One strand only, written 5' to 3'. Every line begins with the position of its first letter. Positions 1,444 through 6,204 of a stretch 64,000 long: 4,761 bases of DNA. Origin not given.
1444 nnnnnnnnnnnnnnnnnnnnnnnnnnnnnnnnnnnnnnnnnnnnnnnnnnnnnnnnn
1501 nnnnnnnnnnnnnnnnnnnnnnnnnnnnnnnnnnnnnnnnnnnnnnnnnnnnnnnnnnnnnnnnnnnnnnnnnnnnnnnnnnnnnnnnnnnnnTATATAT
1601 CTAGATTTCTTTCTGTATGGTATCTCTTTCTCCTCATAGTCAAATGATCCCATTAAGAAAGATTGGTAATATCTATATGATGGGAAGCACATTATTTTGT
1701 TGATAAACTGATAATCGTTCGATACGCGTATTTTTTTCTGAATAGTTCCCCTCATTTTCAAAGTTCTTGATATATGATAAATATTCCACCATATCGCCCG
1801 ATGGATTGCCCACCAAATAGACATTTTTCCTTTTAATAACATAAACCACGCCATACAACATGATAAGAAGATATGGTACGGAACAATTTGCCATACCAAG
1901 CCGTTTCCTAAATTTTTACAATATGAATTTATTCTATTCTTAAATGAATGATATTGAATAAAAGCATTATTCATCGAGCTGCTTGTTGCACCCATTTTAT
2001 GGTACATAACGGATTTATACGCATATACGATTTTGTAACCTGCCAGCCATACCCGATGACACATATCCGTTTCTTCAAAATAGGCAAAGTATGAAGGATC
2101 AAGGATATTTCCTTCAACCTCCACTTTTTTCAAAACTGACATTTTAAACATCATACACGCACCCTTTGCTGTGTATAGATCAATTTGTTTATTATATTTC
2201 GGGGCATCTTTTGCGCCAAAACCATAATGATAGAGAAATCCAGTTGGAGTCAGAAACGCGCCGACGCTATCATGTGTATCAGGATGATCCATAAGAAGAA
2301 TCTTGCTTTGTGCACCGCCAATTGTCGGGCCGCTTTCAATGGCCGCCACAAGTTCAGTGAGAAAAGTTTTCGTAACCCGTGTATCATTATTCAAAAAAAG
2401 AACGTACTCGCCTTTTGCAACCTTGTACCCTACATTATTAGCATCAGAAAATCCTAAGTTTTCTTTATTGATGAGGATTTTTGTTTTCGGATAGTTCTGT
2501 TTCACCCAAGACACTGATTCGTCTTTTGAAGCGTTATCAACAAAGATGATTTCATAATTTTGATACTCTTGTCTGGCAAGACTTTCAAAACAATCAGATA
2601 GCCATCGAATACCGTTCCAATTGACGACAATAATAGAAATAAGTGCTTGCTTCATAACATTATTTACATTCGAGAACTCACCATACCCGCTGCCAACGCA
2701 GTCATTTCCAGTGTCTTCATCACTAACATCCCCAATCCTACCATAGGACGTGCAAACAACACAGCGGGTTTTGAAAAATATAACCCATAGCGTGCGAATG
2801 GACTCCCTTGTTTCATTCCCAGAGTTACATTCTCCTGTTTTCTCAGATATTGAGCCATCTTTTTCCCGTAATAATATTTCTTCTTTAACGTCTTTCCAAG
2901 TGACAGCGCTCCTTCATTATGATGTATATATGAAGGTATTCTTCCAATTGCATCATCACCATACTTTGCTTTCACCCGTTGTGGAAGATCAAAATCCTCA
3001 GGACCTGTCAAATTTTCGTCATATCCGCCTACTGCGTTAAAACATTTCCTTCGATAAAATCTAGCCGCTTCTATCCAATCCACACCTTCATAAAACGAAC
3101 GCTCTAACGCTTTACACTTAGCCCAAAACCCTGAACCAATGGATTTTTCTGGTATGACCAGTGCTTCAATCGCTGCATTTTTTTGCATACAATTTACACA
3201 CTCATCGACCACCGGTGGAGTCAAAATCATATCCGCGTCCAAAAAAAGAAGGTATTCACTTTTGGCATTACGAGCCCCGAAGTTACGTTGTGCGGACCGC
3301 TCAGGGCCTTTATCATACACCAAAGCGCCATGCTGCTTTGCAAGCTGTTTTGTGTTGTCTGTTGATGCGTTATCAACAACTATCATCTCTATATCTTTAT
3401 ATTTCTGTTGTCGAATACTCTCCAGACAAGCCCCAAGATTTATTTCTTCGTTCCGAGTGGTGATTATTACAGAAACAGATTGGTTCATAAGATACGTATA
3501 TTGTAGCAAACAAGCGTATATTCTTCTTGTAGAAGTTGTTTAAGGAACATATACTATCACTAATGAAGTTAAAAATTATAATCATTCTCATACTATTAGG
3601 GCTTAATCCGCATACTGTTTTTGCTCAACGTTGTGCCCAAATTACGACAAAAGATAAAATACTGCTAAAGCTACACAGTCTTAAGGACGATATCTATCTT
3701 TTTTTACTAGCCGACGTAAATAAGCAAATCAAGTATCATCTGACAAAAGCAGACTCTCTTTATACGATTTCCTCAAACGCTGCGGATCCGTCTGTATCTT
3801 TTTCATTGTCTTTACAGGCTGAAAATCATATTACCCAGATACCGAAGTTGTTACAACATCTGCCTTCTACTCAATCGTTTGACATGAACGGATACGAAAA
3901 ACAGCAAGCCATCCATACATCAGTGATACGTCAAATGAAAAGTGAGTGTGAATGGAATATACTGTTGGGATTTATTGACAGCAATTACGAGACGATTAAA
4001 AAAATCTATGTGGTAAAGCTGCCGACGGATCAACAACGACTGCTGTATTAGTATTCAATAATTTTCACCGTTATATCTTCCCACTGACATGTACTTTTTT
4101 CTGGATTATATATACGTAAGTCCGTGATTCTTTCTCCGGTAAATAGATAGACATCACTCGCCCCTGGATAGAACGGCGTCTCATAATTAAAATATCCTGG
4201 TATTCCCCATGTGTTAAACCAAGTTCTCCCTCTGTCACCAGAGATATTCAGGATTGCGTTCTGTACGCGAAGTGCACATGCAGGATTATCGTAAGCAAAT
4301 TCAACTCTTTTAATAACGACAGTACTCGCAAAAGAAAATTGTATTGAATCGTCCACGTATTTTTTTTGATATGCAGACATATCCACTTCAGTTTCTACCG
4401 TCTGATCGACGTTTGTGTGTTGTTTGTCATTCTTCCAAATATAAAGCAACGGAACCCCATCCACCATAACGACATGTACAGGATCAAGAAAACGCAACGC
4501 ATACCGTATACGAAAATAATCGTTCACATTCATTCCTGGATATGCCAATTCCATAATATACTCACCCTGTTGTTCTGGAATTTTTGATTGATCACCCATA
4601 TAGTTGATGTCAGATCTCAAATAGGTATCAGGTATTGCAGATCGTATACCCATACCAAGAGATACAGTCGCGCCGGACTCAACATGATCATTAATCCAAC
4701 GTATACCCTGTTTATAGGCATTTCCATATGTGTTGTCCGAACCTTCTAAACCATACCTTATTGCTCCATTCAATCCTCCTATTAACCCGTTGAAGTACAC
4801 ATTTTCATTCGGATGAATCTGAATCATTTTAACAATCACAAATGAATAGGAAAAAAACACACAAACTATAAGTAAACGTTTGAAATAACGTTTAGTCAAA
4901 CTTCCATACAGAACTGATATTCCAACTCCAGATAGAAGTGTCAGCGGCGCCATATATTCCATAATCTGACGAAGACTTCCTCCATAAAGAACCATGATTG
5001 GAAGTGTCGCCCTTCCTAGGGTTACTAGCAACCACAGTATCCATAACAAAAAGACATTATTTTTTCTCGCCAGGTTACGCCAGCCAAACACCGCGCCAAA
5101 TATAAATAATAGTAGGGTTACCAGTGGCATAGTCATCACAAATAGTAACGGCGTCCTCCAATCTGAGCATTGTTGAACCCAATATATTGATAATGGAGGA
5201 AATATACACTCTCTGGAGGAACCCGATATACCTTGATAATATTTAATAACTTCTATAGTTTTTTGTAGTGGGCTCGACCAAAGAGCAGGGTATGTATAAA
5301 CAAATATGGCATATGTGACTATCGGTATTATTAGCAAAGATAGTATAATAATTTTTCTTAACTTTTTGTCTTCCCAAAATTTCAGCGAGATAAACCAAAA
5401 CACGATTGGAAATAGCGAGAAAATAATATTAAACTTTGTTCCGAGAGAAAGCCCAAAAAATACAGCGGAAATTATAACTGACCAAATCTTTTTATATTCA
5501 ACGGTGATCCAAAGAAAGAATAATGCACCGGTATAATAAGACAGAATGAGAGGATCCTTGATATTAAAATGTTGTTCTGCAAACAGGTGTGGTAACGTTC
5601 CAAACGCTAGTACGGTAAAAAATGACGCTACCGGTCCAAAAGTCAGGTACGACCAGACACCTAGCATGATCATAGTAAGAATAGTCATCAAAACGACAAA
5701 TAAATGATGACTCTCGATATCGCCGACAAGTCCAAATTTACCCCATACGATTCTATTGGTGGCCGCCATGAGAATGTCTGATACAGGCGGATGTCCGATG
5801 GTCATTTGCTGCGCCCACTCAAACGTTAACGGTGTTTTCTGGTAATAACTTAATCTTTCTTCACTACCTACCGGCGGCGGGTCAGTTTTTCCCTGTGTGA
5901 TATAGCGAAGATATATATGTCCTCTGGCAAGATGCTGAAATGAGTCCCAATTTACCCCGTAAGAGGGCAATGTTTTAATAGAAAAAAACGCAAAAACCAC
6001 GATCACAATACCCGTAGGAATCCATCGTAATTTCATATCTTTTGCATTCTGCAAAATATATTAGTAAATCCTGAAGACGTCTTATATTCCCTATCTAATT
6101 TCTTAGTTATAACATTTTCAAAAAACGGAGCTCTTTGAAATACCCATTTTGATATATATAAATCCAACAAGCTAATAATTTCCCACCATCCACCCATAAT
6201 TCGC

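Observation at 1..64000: About 55-kb co-directional 'glyco-island': 22 GT-C membrane proteins + 15 GT-A/GT-B enzymes + 2 flippases, with no recognisable priming phosphoglycosyltransferase or Wzy/Wzz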

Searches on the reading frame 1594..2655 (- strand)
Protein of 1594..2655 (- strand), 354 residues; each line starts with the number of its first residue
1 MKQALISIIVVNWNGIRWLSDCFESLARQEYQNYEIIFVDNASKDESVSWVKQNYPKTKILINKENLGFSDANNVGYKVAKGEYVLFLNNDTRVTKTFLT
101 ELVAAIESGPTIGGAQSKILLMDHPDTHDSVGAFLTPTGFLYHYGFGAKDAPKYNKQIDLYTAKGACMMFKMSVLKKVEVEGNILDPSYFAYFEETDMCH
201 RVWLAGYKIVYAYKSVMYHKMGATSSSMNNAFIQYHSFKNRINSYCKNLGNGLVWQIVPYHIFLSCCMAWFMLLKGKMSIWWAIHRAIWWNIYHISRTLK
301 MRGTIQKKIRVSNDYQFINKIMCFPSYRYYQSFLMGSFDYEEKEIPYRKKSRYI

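Call 4: search_protein_families(library=pfam, proteins=[window:1594-2655:-], max_evalue=0.01)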
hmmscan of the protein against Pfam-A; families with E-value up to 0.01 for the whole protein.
window:1594-2655:- (354 aa): 4 families
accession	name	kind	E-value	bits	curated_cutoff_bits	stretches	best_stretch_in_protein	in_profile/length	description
PF00535.33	Glycos_transf_2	-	1.9e-26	93.4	23.3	1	7-177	1-166/168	Glycosyl transferase family 2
PF13641.12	Glyco_tranf_2_3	-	1.4e-16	61.7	27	1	6-224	3-216/230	Glycosyltransferase like family 2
PF13632.12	Glyco_trans_2_3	-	2.3e-08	34.5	27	1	84-282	1-186/198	Glycosyl transferase family group 2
PF10111.15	Glyco_tranf_2_2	-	8.5e-05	22.6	27.3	1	10-101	6-101/276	Glycosyltransferase like family 2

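Call 13: find_encoding_contigs(protein=window:1594-2655:-, flank=10000, max_places=4)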
Protein window:1594-2655:- (354 aa): 3 contigs read that carry it; 3 places shown.
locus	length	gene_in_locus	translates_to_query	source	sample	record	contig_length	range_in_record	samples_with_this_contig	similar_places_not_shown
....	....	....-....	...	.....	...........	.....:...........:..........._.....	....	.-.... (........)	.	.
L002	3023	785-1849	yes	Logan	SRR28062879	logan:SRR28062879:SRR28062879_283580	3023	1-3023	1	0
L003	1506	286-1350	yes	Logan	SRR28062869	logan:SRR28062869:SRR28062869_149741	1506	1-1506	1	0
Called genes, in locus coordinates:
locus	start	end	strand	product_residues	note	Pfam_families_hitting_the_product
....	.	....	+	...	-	?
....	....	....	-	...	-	-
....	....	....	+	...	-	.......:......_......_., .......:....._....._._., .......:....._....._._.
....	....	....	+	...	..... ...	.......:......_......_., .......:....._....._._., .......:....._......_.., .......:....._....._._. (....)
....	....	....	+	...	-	?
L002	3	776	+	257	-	?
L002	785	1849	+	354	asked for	PF00535:Glycos_transf_2, PF13641:Glyco_tranf_2_3, PF13506:Glyco_transf_21, PF13632:Glyco_trans_2_3 (weak)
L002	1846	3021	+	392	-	?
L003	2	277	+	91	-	?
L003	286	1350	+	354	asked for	PF00535:Glycos_transf_2, PF13641:Glyco_tranf_2_3, PF13506:Glyco_transf_21, PF13632:Glyco_trans_2_3 (weak)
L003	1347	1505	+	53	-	?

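Call 22: search_protein_families(library=ncbifam, proteins=[window:1594-2655:-], max_evalue=0.001)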
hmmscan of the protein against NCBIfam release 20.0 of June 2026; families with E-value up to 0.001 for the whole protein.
window:1594-2655:- (354 aa): 22 families
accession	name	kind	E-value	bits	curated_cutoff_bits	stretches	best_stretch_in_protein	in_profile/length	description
NF007482.0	PRK10073.1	equivalog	5.7e-19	68.3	423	1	3-104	5-108/334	glycosyltransferase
NF038299.1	EPS_HpsN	equivalog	1.7e-14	53.5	425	1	5-226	2-227/317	hormogonium polysaccharide biosynthesis glycosyltransferase HpsN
NF041875.1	EPS_EpsD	equivalog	8.2e-14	51.7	370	1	6-106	1-104/325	exopolysaccharide biosynthesis glycosyltransferase EpsD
NF047683.1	TeichurnBiosyTuaG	equivalog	3.2e-13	49.9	400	1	2-96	4-101/252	teichuronic acid biosynthesis protein TuaG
TIGR03937.1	PgaC_IcaA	equivalog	2.5e-12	46.5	422.3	1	4-114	45-158/407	poly-beta-1,6-N-acetyl-D-glucosamine synthase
TIGR04283.1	glyco_like_mftF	equivalog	5.2e-12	45.8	182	1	6-110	1-102/221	TIGR04283 family arsenosugar biosynthesis glycosyltransferase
TIGR03965.1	mycofact_glyco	equivalog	1e-10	41.1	280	1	6-127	76-199/467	mycofactocin biosynthesis glycosyltransferase MftF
NF050050.1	ProtGlycPglI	equivalog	1.1e-10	41.4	500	1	5-109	3-111/306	GalNAc(5)-diNAcBac-PP-undecaprenol beta-1,3-glucosyltransferase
NF041394.1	GtaseAglG_Halo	equivalog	7.7e-10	38.5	440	1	18-221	17-217/304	glucosyl-dolichyl phosphate glucuronosyltransferase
NF038302.1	EPS_HpsE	equivalog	1.7e-09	37.1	300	1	6-221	3-224/307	hormogonium polysaccharide biosynthesis glycosyltransferase HpsE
TIGR03111.1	glyc2_xrt_Gpos1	hypoth_equivalog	3.7e-09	35.9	363.95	1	5-178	50-230/439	TIGR03111 family XrtG-associated glycosyltransferase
TIGR01556.1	rhamnosyltran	subfamily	4.8e-09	35.8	200.55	1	28-228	16-209/281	rhamnosyltransferase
NF045692.1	OglycostaseCruG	equivalog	1.5e-08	34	600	1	5-179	42-219/386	2'-O-glycosyltransferase CruG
NF053739.1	GlytfEpsEBac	equivalog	2.7e-08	33.1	450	1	6-91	3-92/265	glycosyltransferase EpsE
TIGR04009.1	wcaE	equivalog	1.5e-07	31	369.2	1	5-91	5-92/248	colanic acid biosynthesis glycosyltransferase WcaE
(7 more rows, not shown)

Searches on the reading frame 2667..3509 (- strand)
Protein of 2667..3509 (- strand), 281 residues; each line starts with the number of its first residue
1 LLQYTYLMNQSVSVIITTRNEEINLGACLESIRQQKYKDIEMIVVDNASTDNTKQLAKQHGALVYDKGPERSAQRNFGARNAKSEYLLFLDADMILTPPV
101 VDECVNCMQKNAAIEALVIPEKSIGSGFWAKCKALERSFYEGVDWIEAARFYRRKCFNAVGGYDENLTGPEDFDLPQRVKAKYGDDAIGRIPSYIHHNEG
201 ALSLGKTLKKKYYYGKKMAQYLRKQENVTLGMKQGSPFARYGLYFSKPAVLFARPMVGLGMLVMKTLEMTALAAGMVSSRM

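Call 4: search_protein_families(library=pfam, proteins=[window:2667-3509:-], max_evalue=0.01)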
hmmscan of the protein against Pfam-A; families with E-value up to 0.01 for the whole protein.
window:2667-3509:- (281 aa): 5 families
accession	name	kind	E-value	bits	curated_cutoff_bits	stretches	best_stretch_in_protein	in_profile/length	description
PF00535.33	Glycos_transf_2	-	1.4e-27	97.1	23.3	1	13-139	1-132/168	Glycosyl transferase family 2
PF10111.15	Glyco_tranf_2_2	-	3.9e-15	56.5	27.3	2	13-108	1-106/276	Glycosyltransferase like family 2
PF13641.12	Glyco_tranf_2_3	-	5.2e-07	30.4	27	1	11-110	2-112/230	Glycosyltransferase like family 2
PF13704.12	Glyco_tranf_2_4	-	0.00012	22.9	27.5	1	19-97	1-85/98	Glycosyl transferase family 2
PF13896.12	Glyco_transf_49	-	0.0057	16.5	27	1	71-111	118-158/329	Glycosyl-transferase for dystroglycan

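Call 22: search_protein_families(library=ncbifam, proteins=[window:2667-3509:-], max_evalue=0.001)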
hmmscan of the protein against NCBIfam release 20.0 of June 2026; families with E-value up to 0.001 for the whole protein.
window:2667-3509:- (281 aa): 22 families
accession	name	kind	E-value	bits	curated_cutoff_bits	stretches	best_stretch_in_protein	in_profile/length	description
TIGR04283.1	glyco_like_mftF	equivalog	4.3e-26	91.9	182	1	12-182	1-172/221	TIGR04283 family arsenosugar biosynthesis glycosyltransferase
TIGR03965.1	mycofact_glyco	equivalog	1.2e-19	70.5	280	2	10-99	74-170/467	mycofactocin biosynthesis glycosyltransferase MftF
NF041875.1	EPS_EpsD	equivalog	6.1e-18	65.3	370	1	12-231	1-240/325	exopolysaccharide biosynthesis glycosyltransferase EpsD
NF007482.0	PRK10073.1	equivalog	2.4e-13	49.8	423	1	10-108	6-110/334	glycosyltransferase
NF047683.1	TeichurnBiosyTuaG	equivalog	3.3e-12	46.6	400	1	9-112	5-115/252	teichuronic acid biosynthesis protein TuaG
TIGR03937.1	PgaC_IcaA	equivalog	5.1e-11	42.2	422.3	1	9-116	44-158/407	poly-beta-1,6-N-acetyl-D-glucosamine synthase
NF050050.1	ProtGlycPglI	equivalog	1.3e-10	41.1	500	1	11-106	3-106/306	GalNAc(5)-diNAcBac-PP-undecaprenol beta-1,3-glucosyltransferase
TIGR04182.1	glyco_TIGR04182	equivalog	2.3e-10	40.3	325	1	12-113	2-102/293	S-layer glycoprotein N-glycosyltransferase AglJ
NF010496.0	PRK13915.1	equivalog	1.2e-09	37.7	262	1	9-67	30-91/307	glucosyl-3-phosphoglycerate synthase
NF038299.1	EPS_HpsN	equivalog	8.6e-09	34.8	425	1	11-116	2-114/317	hormogonium polysaccharide biosynthesis glycosyltransferase HpsN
NF045692.1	OglycostaseCruG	equivalog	1.1e-08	34.5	600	1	10-60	41-91/386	2'-O-glycosyltransferase CruG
TIGR03469.1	HpnB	hypoth_equivalog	1.5e-08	34.1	379.25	1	11-60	45-95/386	hopene-associated glycosyltransferase HpnB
NF041394.1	GtaseAglG_Halo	equivalog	2.7e-08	33.5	440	1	11-167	2-178/304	glucosyl-dolichyl phosphate glucuronosyltransferase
NF053739.1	GlytfEpsEBac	equivalog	3.2e-08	32.9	450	1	12-66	3-57/265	glycosyltransferase EpsE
NF038302.1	EPS_HpsE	equivalog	1.9e-07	30.4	300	1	12-116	3-119/307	hormogonium polysaccharide biosynthesis glycosyltransferase HpsE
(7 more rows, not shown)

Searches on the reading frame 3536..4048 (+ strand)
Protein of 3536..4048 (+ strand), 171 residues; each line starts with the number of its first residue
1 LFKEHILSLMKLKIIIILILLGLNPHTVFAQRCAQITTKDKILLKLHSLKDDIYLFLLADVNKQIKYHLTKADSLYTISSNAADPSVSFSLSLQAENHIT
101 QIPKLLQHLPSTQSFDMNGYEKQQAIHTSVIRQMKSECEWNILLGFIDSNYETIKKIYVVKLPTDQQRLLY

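Call 4: search_protein_families(library=pfam, proteins=[window:3536-4048:+], max_evalue=0.01)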
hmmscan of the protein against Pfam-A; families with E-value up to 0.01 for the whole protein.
window:3536-4048:+ (171 aa): 0 families

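Call 14: search_protein_families(library=pfam, proteins=[window:3536-4048:+], max_evalue=10)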
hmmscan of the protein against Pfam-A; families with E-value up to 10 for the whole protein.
window:3536-4048:+ (171 aa): 0 families

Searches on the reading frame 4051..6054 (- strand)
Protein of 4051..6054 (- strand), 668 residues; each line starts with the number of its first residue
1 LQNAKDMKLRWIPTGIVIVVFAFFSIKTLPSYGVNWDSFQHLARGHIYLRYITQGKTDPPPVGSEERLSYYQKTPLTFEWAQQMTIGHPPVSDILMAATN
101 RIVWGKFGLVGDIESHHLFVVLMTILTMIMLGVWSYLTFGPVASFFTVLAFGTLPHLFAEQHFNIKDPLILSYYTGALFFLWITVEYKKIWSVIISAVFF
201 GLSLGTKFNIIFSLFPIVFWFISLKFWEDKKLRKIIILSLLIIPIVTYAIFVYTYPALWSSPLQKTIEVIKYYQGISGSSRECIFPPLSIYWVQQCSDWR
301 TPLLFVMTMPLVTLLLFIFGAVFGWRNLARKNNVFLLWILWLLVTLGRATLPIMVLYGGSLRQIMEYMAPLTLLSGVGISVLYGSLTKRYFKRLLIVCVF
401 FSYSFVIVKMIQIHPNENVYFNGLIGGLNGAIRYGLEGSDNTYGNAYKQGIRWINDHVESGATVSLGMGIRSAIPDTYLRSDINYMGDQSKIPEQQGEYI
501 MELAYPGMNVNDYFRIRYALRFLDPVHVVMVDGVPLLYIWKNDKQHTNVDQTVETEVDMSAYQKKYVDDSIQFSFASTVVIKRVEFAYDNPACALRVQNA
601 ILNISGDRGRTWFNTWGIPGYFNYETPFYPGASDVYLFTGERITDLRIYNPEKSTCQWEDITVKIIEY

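Call 4: search_protein_families(library=pfam, proteins=[window:4051-6054:-], max_evalue=0.01)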
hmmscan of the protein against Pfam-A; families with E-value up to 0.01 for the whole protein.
window:4051-6054:- (668 aa): 1 family
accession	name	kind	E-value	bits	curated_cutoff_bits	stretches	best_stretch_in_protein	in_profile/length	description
PF13231.12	PMT_2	-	1.1e-06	29.4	26.1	1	88-246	2-153/160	Dolichyl-phosphate-mannose-protein mannosyltransferase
